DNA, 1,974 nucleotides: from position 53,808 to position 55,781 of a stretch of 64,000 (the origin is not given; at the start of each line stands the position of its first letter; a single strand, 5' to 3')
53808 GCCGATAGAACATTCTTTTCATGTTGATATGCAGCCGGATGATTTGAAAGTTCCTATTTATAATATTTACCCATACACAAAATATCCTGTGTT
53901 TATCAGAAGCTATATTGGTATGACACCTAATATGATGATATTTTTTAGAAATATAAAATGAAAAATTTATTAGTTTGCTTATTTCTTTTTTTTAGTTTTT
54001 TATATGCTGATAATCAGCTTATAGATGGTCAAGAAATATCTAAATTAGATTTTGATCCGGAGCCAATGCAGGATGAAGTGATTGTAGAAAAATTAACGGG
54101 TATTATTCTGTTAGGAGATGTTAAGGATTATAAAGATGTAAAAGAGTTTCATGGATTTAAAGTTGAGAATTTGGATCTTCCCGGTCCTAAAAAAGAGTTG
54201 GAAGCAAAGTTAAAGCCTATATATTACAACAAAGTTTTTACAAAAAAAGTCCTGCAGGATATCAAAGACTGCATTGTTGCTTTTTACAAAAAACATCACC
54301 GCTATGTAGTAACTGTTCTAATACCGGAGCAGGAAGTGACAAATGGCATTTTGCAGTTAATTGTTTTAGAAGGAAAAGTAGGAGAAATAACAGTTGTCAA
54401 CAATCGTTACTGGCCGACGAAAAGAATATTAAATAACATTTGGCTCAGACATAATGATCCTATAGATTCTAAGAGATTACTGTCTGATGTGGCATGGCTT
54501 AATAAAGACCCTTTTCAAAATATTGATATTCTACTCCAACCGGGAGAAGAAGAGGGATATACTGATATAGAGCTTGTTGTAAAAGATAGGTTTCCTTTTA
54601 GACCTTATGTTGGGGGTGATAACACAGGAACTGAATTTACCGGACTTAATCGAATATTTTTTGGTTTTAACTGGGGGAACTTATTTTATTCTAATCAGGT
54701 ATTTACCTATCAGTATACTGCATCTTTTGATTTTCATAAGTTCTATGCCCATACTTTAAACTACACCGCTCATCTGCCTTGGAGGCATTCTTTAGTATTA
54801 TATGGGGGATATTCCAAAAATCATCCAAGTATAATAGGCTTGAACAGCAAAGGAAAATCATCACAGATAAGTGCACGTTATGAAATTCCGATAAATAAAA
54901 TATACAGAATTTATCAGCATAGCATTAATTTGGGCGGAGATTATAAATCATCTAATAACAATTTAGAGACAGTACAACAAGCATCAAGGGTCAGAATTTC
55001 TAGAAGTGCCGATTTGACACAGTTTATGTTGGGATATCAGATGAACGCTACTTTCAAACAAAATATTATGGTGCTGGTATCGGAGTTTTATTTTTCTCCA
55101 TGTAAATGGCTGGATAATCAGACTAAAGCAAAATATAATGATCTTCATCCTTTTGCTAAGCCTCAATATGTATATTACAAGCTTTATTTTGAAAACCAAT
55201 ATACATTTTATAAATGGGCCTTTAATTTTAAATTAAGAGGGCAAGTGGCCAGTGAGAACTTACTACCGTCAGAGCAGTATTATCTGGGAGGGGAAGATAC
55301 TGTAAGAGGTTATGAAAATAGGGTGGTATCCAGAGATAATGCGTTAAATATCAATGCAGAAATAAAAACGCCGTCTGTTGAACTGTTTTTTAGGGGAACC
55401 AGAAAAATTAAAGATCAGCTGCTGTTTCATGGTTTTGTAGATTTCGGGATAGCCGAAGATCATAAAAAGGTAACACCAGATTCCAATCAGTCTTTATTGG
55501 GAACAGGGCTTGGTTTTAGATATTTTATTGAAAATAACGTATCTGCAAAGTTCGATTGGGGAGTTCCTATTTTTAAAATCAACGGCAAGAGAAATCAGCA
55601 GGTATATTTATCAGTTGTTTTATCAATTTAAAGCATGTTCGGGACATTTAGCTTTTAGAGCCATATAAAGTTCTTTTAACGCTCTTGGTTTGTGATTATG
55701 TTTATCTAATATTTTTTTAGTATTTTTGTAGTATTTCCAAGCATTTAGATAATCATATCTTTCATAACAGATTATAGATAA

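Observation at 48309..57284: About 9 kb two-partner-secretion island between rpmB and the malQ-scc1-copN-cdsV-cdsU T3SS block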

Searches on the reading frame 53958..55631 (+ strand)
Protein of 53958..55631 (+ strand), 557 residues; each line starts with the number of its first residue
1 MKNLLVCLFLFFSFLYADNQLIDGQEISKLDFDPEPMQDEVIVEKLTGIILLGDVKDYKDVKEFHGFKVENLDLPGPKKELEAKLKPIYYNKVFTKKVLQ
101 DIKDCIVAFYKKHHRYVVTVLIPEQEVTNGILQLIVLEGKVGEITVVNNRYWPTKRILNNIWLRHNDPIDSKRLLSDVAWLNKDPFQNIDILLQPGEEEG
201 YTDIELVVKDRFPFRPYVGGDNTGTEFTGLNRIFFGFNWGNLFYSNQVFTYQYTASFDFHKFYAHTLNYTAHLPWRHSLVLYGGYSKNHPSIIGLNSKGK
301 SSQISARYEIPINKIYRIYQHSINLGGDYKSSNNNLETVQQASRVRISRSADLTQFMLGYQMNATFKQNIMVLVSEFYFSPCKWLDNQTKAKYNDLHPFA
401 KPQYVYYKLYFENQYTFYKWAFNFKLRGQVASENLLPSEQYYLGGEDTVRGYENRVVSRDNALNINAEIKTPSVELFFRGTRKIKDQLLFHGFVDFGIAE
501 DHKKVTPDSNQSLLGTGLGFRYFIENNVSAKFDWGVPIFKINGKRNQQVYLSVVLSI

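Call 4: search_protein_families(library=pfam, proteins=[window:53958-55631:+], max_evalue=0.01)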
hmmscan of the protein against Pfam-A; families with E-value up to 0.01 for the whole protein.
window:53958-55631:+ (557 aa): 3 families
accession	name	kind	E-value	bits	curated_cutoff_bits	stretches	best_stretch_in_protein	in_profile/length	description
PF03865.19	ShlB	-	2.2e-25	90.2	22.7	1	200-521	1-310/311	Haemolysin secretion/activation protein ShlB/FhaC/HecB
PF01103.29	Omp85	-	3.6e-09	37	24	1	251-552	34-320/325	Omp85 superfamily domain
PF07244.20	POTRA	-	0.00099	20.2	21.3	0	140-179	2-41/79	Surface antigen variable number repeat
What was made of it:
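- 53958..55631 (+): tpsB: Omp85-family outer-membrane transporter, start overlapping the tpsA stop (ATGA). PF03865, 90 bits (call 4).
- Checked: tpsB: 53958-55631, 557 aa. ShlB/FhaC/HecB PF03865 scores 90 bits against a cut-off of 22.7 (call 4).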

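Call 5: search_protein_families(library=ncbifam, proteins=[window:53958-55631:+], max_evalue=0.01)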
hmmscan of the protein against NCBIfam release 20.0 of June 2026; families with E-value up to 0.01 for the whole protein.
window:53958-55631:+ (557 aa): 3 families
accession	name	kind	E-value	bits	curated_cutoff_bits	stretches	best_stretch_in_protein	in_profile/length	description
TIGR03303.1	OM_YaeT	equivalog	1.4e-05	23.7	297.15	1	65-551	244-735/741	outer membrane protein assembly factor BamA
NF047950.2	ATportTamA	equivalog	2.7e-05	23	625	1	433-551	452-563/569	autotransporter assembly complex protein TamA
NF058613.1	OMPAssmBamADein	equivalog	0.002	16.1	1050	1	77-198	198-314/857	outer membrane protein assembly factor BamA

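Call 6: find_homologous_proteins(query=window:53958-55631:+, max_evalue=0.00001)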
Query window:53958-55631:+ (557 aa): 252 proteins with E <= 0.00001 among 6397 candidates; the best 120 are listed.
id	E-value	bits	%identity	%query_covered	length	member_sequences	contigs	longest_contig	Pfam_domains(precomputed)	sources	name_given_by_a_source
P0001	0.0e+0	1289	100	100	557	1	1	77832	PF03865.20,PF01103.30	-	-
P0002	1.1e-275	934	71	100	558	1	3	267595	PF03865.20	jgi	-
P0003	3.1e-207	708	56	97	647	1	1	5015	PF08479.17,PF03865.20,PF01103.30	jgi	-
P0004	2.6e-156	540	47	93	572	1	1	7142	PF07244.21,PF03865.20,PF01103.30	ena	-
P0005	1.6e-145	504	44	97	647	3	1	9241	PF03865.20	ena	-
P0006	3.0e-144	500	46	93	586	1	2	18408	PF03865.20,PF01103.30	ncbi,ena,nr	ncbi:MAG: Heme/hemopexin transporter protein HuxB [Candidatus Anoxychlamydiales bacterium]|nr:Heme/h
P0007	2.9e-139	483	45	93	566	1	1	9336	PF08479.17,PF07244.21,PF03865.20,PF01103.30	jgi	-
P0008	2.9e-137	477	43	91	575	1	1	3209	PF03865.20,PF01103.30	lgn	-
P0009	5.4e-131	456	38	91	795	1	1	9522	PF08479.17,PF03865.20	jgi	jgi:hemolysin activation/secretion protein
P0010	2.6e-129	451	41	91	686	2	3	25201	PF08479.17,PF03865.20,PF01103.30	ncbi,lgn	-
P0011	2.1e-127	444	41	86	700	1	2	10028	PF08479.17,PF03865.20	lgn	-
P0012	2.6e-124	434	41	94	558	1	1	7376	PF08479.17,PF07244.21,PF03865.20,PF01103.30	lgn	-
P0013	1.1e-120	422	41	90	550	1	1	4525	PF03865.20,PF01103.30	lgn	-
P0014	1.4e-120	422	40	95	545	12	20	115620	PF03865.20,PF01103.30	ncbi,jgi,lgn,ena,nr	ncbi:MAG: hypothetical protein A2Y28_00730 [Chlamydiae bacterium GWC2_50_10]|nr:MAG: hypothetical pr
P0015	3.3e-120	421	39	91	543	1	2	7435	PF08479.17,PF07244.21,PF03865.20,PF01103.30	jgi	jgi:hemolysin activation/secretion protein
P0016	4.1e-119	417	41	91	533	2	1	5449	PF03865.20,PF01103.30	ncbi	ncbi:MAG: ShlB/FhaC/HecB family hemolysin secretion/activation protein [Chlamydiales bacterium]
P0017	1.3e-118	415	42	90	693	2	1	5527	PF08479.17,PF03865.20,PF01103.30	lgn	-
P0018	2.3e-117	411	41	91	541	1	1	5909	PF03865.20,PF01103.30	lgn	-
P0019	2.1e-115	405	39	94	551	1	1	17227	PF08479.17,PF03865.20,PF01103.30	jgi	jgi:hemolysin activation/secretion protein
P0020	4.3e-115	404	40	92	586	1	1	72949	PF08479.17,PF07244.21,PF03865.20,PF01103.30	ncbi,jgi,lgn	jgi:hemolysin activation/secretion protein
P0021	5.4e-115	403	41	89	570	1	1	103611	PF08479.17,PF07244.21,PF03865.20,PF01103.30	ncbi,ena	-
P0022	1.3e-114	402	38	94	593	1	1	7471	PF08479.17,PF03865.20,PF01103.30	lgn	-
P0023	2.4e-114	401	39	92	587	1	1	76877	PF08479.17,PF03865.20,PF01103.30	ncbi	ncbi:MAG: ShlB/FhaC/HecB family hemolysin secretion/activation protein [Chlamydiota bacterium]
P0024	2.7e-114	401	41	89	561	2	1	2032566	PF08479.17,PF07244.21,PF03865.20,PF01103.30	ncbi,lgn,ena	-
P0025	2.8e-114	401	40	91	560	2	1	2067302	PF03865.20,PF01103.30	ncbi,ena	-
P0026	3.3e-113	397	37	90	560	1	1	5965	PF03865.20,PF01103.30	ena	-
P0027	4.7e-113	397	39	100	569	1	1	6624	PF08479.17,PF03865.20,PF01103.30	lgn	-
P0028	4.8e-113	397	38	96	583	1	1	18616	PF08479.17,PF07244.21,PF03865.20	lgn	-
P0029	1.7e-112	395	38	94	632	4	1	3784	PF08479.17,PF07244.21,PF03865.20,PF01103.30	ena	-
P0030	3.2e-111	391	38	90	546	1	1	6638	PF08479.17,PF03865.20,PF01103.30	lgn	-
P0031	4.1e-111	391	37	100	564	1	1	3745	PF08479.17,PF03865.20,PF01103.30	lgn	-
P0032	6.3e-111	390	39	89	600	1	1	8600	PF08479.17,PF03865.20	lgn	-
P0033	7.3e-111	390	36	96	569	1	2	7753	PF03865.20,PF01103.30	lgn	-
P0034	7.3e-111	390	38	89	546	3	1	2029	PF03865.20,PF01103.30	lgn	-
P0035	7.6e-110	386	38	94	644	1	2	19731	PF08479.17,PF07244.21,PF03865.20,PF01103.30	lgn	-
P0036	3.6e-109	384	40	83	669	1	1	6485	PF07244.21,PF03865.20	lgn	-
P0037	7.4e-109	383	39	91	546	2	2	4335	PF08479.17,PF03865.20,PF01103.30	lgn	-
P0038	1.1e-108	382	38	92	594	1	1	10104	PF03865.20,PF01103.30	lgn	-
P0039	2.5e-108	381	41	85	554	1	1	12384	PF08479.17,PF03865.20,PF01103.30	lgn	-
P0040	7.1e-108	380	40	89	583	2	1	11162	PF08479.17,PF03865.20,PF01103.30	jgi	jgi:hemolysin activation/secretion protein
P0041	5.3e-107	377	39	89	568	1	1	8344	PF07244.21,PF03865.20,PF01103.30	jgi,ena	-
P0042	8.1e-107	376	39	91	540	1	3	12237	PF08479.17,PF07244.21,PF03865.20,PF01103.30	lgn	-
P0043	8.3e-107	376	38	92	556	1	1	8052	PF08479.17,PF07244.21,PF03865.20,PF01103.30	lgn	-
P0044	1.2e-106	376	37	90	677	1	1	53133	PF07244.21,PF03865.20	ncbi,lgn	-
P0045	1.7e-105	372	36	93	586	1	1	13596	PF08479.17,PF07244.21,PF03865.20,PF01103.30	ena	-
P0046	3.0e-105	371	37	92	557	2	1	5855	PF08479.17,PF03865.20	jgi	jgi:hemolysin activation/secretion protein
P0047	5.2e-105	370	39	89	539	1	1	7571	PF08479.17,PF07244.21,PF03865.20,PF01103.30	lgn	-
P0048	3.2e-104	368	38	91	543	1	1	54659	PF08479.17,PF03865.20,PF01103.30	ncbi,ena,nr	ncbi:MAG: Heme/hemopexin transporter protein HuxB [Chlamydiae bacterium]|nr:Heme/hemopexin transport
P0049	1.0e-103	366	39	89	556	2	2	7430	PF08479.17,PF03865.20,PF01103.30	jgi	-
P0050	1.0e-103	366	39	86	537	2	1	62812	PF03865.20,PF01103.30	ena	-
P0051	7.8e-103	363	38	90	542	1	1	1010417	PF03865.20,PF01103.30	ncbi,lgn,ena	-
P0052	8.1e-103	363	43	76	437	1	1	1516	PF03865.20,PF01103.30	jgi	jgi:hemolysin activation/secretion protein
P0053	1.0e-102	363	37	89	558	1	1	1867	PF08479.17,PF03865.20,PF01103.30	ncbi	-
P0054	2.1e-102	362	38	96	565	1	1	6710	PF08479.17,PF03865.20,PF01103.30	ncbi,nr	ncbi:MAG: ShlB/FhaC/HecB family hemolysin secretion/activation protein [Chlamydiia bacterium]|nr:Shl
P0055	7.3e-102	360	37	99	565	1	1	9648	PF07244.21,PF03865.20,PF01103.30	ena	-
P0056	8.4e-102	360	37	90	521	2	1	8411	PF08479.17,PF07244.21,PF03865.20,PF01103.30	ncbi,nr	ncbi:MAG: ShlB/FhaC/HecB family hemolysin secretion/activation protein [Chlamydiia bacterium]|nr:Shl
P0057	1.9e-101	359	37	96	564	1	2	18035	PF07244.21,PF03865.20,PF01103.30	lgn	-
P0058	2.6e-101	358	35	97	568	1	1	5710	PF08479.17,PF07244.21,PF03865.20,PF01103.30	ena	-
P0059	2.6e-101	358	34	100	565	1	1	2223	PF07244.21,PF03865.20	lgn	-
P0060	1.8e-100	355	36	89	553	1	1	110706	PF03865.20,PF01103.30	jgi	-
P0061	3.0e-100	355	39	90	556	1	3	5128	PF08479.17,PF03865.20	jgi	-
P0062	4.2e-100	354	35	96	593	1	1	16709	PF03865.20,PF01103.30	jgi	jgi:hemolysin activation/secretion protein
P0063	2.7e-99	351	36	93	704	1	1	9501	PF03865.20,PF01103.30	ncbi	-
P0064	7.1e-99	350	38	92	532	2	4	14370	PF08479.17,PF07244.21,PF03865.20,PF01103.30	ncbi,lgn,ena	-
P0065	3.4e-98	348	35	96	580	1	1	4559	PF08479.17,PF03865.20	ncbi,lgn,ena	-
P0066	5.8e-98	347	36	98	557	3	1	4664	PF03865.20,PF01103.30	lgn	-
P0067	9.2e-98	346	35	96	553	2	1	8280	PF03865.20,PF01103.30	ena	-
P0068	2.4e-97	345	38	83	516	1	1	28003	PF03865.20,PF01103.30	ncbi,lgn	-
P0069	4.4e-97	344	37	91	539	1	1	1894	PF07244.21,PF03865.20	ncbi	-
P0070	6.6e-97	344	36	91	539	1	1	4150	PF03865.20,PF01103.30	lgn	-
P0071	9.4e-97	343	37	96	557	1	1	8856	PF03865.20,PF01103.30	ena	-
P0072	3.2e-96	341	36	96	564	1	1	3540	PF08479.17,PF03865.20,PF01103.30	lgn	-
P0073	7.2e-96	340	37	92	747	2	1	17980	PF03865.20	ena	-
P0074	7.5e-96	340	35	91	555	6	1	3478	PF08479.17,PF07244.21,PF03865.20,PF01103.30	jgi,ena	-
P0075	1.3e-95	339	38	95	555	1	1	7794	PF08479.17,PF07244.21,PF03865.20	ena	-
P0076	1.7e-95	339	34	100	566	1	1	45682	PF07244.21,PF03865.20,PF01103.30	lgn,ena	-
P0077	1.8e-95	339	36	94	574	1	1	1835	PF08479.17,PF07244.21,PF03865.20,PF01103.30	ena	-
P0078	3.5e-95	338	35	95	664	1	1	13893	PF03865.20,PF01103.30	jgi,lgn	-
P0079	8.0e-95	337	36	93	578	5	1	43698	PF08479.17,PF07244.21,PF03865.20,PF01103.30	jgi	jgi:hemolysin activation/secretion protein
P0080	7.3e-94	334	36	91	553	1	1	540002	PF03865.20,PF01103.30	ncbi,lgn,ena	-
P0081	1.1e-93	333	35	92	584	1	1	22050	PF08479.17,PF03865.20,PF01103.30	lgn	-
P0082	1.3e-93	333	38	88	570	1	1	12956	PF03865.20,PF01103.30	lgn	-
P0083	1.8e-93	332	34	96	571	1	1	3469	PF08479.17,PF03865.20,PF01103.30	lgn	-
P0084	2.1e-93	332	37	89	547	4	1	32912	PF08479.17,PF07244.21,PF03865.20,PF01103.30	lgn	-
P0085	4.4e-93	331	37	85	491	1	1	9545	PF08479.17,PF03865.20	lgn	-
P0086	6.4e-93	330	36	90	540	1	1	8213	PF08479.17,PF07244.21,PF03865.20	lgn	-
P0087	1.3e-92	329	35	92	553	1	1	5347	PF07244.21,PF03865.20,PF01103.30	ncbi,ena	-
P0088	1.3e-92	329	35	88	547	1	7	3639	PF03865.20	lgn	-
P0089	1.8e-92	329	36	96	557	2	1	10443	PF08479.17,PF03865.20,PF01103.30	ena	-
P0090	4.4e-92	328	37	96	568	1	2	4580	PF08479.17,PF07244.21,PF03865.20,PF01103.30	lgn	-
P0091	4.5e-92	328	37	85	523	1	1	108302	PF07244.21,PF03865.20,PF01103.30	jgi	-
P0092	5.5e-92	327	36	92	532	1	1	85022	PF03865.20,PF01103.30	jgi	-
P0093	6.7e-92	327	35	92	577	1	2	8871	PF08479.17,PF07244.21,PF03865.20,PF01103.30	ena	-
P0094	7.5e-92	327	38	82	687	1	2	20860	PF03865.20,PF01103.30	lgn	-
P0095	7.9e-92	327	36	90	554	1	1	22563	PF08479.17,PF03865.20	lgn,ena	-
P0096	8.5e-92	327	37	90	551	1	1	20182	PF08479.17,PF03865.20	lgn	-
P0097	8.5e-92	327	37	89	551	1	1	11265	PF08479.17,PF03865.20,PF01103.30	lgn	-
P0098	9.0e-92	327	36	90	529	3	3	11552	PF08479.17,PF03865.20,PF01103.30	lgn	-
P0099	1.1e-91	326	37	89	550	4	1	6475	PF03865.20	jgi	-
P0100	2.4e-91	325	36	93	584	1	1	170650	PF08479.17,PF03865.20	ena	-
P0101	4.1e-91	325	35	85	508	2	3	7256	PF03865.20,PF01103.30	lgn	-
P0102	5.3e-91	324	36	85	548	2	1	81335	PF08479.17,PF03865.20,PF01103.30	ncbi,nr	ncbi:MAG: ShlB/FhaC/HecB family hemolysin secretion/activation protein [Parachlamydiales bacterium]|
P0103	8.1e-91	324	33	99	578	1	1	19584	PF08479.17,PF07244.21,PF03865.20,PF01103.30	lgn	-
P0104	9.3e-91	323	37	88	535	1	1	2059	PF08479.17,PF03865.20,PF01103.30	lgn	-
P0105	9.4e-91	323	34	94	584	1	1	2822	PF08479.17,PF07244.21,PF03865.20,PF01103.30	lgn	-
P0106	1.8e-90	322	36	88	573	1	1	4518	PF03865.20,PF01103.30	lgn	-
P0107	2.3e-90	322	36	92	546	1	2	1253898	PF08479.17,PF07244.21,PF03865.20,PF01103.30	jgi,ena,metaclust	metaclust:\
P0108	2.9e-90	322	34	94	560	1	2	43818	PF03865.20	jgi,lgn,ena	jgi:hemolysin activation/secretion protein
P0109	3.0e-90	322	36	89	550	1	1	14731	PF03865.20,PF01103.30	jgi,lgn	jgi:hemolysin activation/secretion protein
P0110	3.0e-90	322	35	97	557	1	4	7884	PF03865.20,PF01103.30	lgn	-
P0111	3.5e-90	321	36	89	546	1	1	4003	PF08479.17,PF03865.20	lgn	-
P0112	5.0e-90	321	36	84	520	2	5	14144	PF03865.20,PF01103.30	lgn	-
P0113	9.9e-90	320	34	96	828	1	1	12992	PF08479.17,PF03865.20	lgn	-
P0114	1.6e-89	319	37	83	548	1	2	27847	PF08479.17,PF07244.21,PF03865.20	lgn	-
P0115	2.6e-89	319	37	90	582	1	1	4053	PF08479.17,PF07244.21,PF03865.20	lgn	-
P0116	3.9e-89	318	35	89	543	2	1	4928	PF03865.20,PF01103.30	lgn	-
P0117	4.6e-89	318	34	90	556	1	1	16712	PF03865.20,PF01103.30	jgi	jgi:hemolysin activation/secretion protein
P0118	1.8e-88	316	33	95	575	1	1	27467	PF03865.20,PF01103.30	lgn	-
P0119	2.0e-88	316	38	83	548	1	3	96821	PF07244.21,PF03865.20,PF01103.30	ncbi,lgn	-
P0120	2.6e-88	315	35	97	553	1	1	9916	PF08479.17,PF03865.20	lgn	-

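Call 7: find_encoding_contigs(protein=P0002, flank=10000, max_places=3)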
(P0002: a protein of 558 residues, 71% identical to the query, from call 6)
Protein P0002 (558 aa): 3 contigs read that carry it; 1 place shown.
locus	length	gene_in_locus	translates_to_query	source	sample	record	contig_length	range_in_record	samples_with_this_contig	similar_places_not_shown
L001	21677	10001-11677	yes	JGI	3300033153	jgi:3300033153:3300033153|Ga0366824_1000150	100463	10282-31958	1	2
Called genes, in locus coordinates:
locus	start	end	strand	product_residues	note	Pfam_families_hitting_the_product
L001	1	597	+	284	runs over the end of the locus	PF00889:EF_TS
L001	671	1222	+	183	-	PF01765:RRF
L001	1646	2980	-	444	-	PF01128:IspD, PF00106:adh_short, PF08659:KR (faint), PF13561:adh_short_C2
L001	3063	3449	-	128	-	-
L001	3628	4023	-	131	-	-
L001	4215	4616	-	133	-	-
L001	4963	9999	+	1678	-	PF05860:TPS, PF10106:DUF2345 (faint)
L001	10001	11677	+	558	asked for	PF03865:ShlB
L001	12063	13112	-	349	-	PF01137:RTC, PF05189:RTC_insert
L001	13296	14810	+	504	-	PF00496:SBP_bac_5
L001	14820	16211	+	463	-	PF00324:AA_permease, PF13520:AA_permease_2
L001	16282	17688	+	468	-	PF00324:AA_permease, PF13520:AA_permease_2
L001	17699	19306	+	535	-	PF00155:Aminotran_1_2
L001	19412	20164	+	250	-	PF02578:Cu-oxidase_4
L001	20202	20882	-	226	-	PF23598:LRR_14 (weak)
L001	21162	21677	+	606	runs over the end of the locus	PF00009:GTP_EFTU, PF01926:MMR_HSR1 (faint), PF22042:EF-G_D2, PF03144:GTP_EFTU_D2, PF00679:EFG_C, PF21018:BipA_C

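Call 8: find_encoding_contigs(protein=P0024, flank=10000, max_places=2)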
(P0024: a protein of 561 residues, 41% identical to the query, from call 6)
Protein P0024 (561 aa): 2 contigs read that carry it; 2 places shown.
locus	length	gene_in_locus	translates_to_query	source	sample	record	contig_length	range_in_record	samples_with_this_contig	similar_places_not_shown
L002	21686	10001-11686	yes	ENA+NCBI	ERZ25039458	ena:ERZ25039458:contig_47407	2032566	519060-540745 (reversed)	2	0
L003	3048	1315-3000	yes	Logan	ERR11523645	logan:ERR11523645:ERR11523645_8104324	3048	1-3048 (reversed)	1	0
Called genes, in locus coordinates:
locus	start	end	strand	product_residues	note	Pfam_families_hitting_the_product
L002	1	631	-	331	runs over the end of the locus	PF00056:Ldh_1_N, PF02866:Ldh_1_C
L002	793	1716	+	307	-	PF00892:EamA, PF04142:Nuc_sug_transp (weak), PF00892:EamA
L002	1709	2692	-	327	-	PF02668:TauD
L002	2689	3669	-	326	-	PF09924:LPG_synthase_C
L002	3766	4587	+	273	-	PF22784:PTP-SAK, PF00782:DSPc, PF00102:Y_phosphatase (weak)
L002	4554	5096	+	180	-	-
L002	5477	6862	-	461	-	PF03779:SPW, PF07884:VKOR, PF03779:SPW (weak)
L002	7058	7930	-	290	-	PF01073:3Beta_HSD, PF01370:Epimerase, PF04321:RmlD_sub_bind, PF16363:GDP_Man_Dehyd, PF07993:NAD_binding_4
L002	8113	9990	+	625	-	PF05860:TPS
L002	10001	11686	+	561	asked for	PF08479:POTRA_2 (weak), PF07244:POTRA (faint), PF03865:ShlB, PF01103:Omp85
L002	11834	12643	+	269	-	PF02834:LigT_PEase (faint)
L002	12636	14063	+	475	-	PF01139:RtcB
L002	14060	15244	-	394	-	-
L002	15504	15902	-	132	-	PF06271:RDD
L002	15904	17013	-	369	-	PF04991:LicD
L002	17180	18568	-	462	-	PF04932:Wzy_C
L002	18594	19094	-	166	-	PF09411:PagL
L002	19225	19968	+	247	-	PF13238:AAA_18 (weak), PF00406:ADK, PF13207:AAA_17, PF05191:ADK_lid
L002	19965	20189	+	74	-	PF11146:DUF2905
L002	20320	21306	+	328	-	PF00005:ABC_tran, PF13304:AAA_21, PF13732:DrrA1-3_C (weak)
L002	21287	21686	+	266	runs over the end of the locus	-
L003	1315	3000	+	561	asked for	PF08479:POTRA_2 (weak), PF07244:POTRA (faint), PF03865:ShlB, PF01103:Omp85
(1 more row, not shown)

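Call 22: find_encoding_contigs(protein=window:53958-55631:+, flank=10000, max_places=3)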
Protein window:53958-55631:+ (557 aa): no gene with exactly this product is on record in the collection.
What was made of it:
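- The exact TpsB product is not on record in the look-up collection (call 22).
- Tried and rejected: Retrieving the window's own contig by exact protein look-up failed: it is not on record (call 22).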

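Call 37: search_solved_structures(query=window:53958-55631:+, max_evalue=0.01)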
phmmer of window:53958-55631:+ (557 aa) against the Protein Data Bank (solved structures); distinct sequences matched with E-value up to 0.01: 2.
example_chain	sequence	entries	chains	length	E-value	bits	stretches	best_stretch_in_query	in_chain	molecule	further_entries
6wim_A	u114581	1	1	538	3.4e-10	42.4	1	99-485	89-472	Outer membrane transporter CdiB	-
6wil_A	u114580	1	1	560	3.8e-06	29.1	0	422-470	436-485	Hemolysin activator protein CdiB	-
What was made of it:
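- CdiB scores 42 bits, against 315 bits or more for the 120 listed chlamydial hits (calls 6, 37). Characterised proteobacterial TpsBs are very distant: CdiB scores 42 bits (call 37).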

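Call 39: find_encoding_contigs(protein=P0006, flank=10000, max_places=2)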
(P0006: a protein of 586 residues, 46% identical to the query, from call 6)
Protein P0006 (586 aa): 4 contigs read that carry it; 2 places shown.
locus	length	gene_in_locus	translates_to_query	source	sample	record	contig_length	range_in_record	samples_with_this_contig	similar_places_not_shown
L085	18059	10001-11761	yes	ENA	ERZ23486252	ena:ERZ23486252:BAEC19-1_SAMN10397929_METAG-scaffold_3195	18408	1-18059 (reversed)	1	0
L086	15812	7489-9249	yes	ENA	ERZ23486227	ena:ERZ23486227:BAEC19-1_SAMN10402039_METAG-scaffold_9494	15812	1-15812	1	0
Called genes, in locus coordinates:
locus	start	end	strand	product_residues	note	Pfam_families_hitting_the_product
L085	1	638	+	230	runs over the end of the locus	PF03167:UDG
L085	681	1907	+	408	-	PF00083:Sugar_tr, PF12832:MFS_1_like, PF07690:MFS_1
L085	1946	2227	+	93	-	-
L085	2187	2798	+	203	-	PF25917:BSH_RND (faint)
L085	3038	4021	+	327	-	PF09243:Rsm22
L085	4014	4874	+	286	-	PF00701:DHDPS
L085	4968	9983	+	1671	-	PF05860:TPS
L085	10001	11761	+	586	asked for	PF03865:ShlB, PF01103:Omp85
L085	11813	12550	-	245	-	PF03677:UPF0137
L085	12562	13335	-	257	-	PF01656:CbiA, PF06564:CBP_BcsQ, PF09140:MipZ (faint), PF10609:ParA (faint), PF13614:AAA_31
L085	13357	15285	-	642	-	PF07973:tRNA_SAD, PF00587:tRNA-synt_2b, PF03129:HGTP_anticodon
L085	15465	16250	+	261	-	PF01308:Chlam_OMP (faint)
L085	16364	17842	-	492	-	-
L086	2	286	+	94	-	?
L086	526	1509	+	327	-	PF09243:Rsm22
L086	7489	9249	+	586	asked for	PF03865:ShlB, PF01103:Omp85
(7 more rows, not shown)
